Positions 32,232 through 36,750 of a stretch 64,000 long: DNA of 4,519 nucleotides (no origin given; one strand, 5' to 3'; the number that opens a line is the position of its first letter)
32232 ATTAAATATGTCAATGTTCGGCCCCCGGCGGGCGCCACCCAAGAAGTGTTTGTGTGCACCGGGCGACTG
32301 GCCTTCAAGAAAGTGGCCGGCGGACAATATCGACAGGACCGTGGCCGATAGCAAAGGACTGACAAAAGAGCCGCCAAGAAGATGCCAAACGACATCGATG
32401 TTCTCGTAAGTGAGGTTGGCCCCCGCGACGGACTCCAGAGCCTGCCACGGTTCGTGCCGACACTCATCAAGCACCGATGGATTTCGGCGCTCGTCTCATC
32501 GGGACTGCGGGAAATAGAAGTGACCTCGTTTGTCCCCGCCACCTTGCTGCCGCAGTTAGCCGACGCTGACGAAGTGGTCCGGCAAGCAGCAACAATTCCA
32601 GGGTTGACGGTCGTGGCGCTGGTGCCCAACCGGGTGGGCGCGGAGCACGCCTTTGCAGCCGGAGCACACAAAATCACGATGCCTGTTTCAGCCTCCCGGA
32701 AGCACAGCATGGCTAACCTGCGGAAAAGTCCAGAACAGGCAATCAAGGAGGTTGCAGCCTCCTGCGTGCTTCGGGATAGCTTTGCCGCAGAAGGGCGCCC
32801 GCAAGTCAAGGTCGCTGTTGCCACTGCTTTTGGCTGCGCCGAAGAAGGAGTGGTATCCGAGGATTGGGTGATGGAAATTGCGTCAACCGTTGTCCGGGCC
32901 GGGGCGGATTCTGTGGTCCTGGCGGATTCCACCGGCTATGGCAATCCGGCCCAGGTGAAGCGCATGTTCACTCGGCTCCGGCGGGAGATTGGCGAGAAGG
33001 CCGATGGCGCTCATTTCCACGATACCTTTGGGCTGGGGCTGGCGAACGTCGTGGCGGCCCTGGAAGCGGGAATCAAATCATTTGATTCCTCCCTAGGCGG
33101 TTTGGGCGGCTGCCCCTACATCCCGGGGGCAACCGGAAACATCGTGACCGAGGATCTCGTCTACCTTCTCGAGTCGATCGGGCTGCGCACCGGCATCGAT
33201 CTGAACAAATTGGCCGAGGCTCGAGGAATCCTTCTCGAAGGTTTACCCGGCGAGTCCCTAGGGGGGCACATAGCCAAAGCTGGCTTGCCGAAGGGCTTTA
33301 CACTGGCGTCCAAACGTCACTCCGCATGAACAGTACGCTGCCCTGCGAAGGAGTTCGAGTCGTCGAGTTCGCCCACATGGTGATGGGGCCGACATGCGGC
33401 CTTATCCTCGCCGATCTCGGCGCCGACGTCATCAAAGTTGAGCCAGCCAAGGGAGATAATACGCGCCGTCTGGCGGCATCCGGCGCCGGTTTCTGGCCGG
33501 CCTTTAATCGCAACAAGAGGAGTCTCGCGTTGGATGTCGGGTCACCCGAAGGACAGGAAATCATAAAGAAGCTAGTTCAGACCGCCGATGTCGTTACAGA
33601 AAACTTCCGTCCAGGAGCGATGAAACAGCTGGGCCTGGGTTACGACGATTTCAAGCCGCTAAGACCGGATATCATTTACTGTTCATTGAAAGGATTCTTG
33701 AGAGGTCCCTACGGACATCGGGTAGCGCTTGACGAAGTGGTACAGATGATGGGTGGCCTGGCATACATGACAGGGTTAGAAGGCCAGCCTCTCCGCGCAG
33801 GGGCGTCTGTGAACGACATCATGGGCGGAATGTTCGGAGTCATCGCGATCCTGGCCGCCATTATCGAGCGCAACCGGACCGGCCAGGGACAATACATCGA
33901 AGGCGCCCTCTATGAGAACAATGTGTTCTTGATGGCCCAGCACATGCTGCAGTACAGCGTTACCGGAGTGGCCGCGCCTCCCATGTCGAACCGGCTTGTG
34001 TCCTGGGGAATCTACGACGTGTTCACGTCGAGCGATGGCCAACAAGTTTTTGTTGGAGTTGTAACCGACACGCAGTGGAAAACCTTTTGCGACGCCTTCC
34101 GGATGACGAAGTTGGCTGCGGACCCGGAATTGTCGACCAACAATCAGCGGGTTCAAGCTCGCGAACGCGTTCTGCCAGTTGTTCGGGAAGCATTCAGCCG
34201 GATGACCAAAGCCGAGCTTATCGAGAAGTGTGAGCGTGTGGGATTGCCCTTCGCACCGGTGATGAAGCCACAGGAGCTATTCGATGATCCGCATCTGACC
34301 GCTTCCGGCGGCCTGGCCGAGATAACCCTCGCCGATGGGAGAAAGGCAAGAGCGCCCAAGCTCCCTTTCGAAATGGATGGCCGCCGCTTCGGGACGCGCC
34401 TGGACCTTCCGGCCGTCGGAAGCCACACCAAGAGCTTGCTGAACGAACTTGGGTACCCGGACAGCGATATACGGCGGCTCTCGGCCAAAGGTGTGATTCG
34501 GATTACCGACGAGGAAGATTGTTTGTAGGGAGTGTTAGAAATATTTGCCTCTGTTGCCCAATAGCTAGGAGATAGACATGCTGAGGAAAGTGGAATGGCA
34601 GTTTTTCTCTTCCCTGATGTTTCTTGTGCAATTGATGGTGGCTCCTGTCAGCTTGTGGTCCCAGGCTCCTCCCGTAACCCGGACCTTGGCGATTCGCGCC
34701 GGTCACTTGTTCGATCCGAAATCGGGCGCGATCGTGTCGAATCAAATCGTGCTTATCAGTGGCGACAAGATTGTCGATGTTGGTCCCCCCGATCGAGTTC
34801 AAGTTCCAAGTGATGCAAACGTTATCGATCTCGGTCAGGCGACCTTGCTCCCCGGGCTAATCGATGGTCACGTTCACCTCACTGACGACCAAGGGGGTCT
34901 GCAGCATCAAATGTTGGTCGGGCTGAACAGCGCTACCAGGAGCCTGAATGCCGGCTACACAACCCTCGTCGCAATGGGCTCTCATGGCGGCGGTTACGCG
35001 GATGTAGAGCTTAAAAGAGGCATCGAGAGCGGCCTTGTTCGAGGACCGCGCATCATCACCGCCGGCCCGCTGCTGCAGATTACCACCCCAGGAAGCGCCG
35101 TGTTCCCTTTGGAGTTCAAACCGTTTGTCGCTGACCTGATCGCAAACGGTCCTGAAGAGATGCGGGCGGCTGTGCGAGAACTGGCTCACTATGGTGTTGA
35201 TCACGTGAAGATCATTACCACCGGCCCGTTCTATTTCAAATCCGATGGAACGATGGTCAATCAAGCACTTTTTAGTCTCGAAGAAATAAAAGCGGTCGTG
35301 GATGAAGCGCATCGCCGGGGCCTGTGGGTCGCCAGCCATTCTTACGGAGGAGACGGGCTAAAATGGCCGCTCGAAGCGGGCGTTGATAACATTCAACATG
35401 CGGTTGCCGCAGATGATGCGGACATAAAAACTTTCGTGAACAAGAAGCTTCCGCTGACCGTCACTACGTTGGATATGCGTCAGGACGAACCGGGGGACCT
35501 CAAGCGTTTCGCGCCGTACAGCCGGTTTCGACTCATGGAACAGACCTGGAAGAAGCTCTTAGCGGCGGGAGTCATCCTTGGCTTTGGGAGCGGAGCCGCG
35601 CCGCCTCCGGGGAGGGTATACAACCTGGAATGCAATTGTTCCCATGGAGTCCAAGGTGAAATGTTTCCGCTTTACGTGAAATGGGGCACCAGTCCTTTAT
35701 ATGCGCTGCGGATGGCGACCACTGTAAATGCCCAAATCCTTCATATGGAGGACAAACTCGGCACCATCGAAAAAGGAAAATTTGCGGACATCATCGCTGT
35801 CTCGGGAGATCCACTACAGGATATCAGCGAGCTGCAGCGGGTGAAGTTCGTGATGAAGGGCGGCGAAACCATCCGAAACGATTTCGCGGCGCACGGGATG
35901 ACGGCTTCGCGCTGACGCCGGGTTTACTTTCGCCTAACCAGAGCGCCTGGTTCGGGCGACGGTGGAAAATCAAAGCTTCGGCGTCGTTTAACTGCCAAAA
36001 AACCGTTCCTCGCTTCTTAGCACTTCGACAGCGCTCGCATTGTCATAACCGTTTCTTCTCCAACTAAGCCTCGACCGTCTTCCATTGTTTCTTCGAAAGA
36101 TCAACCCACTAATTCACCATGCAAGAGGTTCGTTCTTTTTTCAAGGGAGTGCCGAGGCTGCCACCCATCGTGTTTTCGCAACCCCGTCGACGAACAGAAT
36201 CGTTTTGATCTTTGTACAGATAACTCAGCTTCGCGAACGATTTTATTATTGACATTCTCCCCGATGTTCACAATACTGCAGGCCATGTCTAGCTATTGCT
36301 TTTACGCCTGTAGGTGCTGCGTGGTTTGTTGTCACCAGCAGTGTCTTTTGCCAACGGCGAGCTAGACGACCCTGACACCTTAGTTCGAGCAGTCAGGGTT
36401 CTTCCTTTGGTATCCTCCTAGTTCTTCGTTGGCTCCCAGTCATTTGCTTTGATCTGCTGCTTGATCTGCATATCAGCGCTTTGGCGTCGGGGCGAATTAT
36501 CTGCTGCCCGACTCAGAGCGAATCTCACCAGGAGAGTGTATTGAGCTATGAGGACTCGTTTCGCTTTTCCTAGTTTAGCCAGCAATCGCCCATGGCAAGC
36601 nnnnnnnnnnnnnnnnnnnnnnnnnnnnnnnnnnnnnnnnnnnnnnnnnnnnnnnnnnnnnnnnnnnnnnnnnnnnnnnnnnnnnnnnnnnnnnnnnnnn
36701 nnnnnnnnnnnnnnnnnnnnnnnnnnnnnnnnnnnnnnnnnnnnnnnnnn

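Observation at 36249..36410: Third copy of the same design: promoter - leaderless 26-codon ORF with 7 Cys - hairpin, upstream of the secreted paralogue pair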

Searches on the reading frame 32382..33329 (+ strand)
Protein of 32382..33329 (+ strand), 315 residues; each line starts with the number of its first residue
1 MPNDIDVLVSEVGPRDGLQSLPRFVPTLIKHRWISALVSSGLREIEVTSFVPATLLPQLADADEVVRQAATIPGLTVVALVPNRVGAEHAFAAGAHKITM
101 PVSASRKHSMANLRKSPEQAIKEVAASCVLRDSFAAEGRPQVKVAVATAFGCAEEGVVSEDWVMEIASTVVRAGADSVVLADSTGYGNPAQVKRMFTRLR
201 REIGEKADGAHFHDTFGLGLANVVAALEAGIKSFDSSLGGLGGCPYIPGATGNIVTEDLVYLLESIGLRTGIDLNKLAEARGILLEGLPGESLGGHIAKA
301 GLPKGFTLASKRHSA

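Call 9: search_protein_families(library=pfam, proteins=[window:32382-33329:+], max_evalue=0.01)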
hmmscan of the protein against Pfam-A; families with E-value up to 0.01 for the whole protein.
window:32382-33329:+ (315 aa): 1 family
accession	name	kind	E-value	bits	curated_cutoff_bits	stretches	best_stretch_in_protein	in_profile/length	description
PF00682.25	HMGL-like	-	6.9e-41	140.8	29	1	9-281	4-257/260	HMGL-like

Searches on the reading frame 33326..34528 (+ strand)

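Call 9: search_protein_families(library=pfam, proteins=[window:33326-34528:+], max_evalue=0.01)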
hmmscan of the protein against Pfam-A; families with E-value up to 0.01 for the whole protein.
window:33326-34528:+ (400 aa): 1 family
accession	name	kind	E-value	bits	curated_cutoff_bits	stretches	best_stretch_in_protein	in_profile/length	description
PF02515.22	CoA_transf_3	-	1.2e-112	377.2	23.3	1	8-368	2-366/366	CoA-transferase family III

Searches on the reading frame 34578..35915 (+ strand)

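Call 9: search_protein_families(library=pfam, proteins=[window:34578-35915:+], max_evalue=0.01)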
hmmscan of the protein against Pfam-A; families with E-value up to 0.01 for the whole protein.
window:34578-35915:+ (445 aa): 3 families
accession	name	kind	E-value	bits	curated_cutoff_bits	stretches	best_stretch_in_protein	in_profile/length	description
PF01979.26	Amidohydro_1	-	3.3e-32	112.5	25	1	89-431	1-344/345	Amidohydrolase family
PF07969.17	Amidohydro_3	-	3.8e-16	60.1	29.7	2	211-429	234-468/472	Amidohydrolase family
PF22039.1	HUTI_composite_bact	-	0.004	17.2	25.5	0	58-74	3-19/26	Imidazolonepropionase-like composite domain, bacteria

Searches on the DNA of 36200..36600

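Call 77: search_rna_families(source=window, start=36200, end=36600, threshold=evalue, max_evalue=5)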
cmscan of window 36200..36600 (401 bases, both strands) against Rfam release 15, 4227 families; matches with E-value up to 5: 0.
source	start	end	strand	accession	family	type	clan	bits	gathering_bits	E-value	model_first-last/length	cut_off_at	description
